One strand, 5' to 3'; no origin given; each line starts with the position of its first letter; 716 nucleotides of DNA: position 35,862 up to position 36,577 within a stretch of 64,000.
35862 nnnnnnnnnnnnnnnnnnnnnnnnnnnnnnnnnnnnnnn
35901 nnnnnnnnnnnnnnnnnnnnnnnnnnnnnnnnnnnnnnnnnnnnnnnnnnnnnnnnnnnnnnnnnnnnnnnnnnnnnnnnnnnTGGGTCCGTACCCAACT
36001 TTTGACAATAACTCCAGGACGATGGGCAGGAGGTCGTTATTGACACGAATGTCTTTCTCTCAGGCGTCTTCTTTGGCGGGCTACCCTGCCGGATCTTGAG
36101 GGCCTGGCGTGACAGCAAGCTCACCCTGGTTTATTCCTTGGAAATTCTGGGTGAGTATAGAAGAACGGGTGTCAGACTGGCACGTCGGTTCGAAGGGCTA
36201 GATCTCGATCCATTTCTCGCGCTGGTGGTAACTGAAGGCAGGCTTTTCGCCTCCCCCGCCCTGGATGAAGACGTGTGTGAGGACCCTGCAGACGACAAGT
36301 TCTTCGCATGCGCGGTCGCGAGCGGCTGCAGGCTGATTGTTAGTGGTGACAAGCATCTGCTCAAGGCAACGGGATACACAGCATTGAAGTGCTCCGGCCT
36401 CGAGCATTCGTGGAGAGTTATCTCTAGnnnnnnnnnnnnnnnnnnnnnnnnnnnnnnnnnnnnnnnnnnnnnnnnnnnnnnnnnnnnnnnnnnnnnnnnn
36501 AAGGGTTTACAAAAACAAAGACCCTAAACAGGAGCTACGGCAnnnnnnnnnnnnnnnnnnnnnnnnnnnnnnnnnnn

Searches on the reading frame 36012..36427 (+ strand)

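Call 46: search_protein_families(library=pfam, proteins=[window:36012-36427:+], max_evalue=0.01)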
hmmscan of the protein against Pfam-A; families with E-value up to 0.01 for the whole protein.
window:36012-36427:+ (138 aa): 2 families
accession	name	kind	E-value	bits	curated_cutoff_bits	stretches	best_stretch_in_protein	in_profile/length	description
PF13470.12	PIN_3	-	2.2e-17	64.4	27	1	8-115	2-115/115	PIN domain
PF01850.27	PIN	-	0.00046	21.2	23.6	1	8-118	1-116/120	PIN domain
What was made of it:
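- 36012..36427 (+): PIN_3 toxin gene on the left flank of the IS. It is unrelated to the replicon. In one reading frame its stop is the TAG of the left CTAG. PIN_3 at E 2.2e-17 (call 46).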
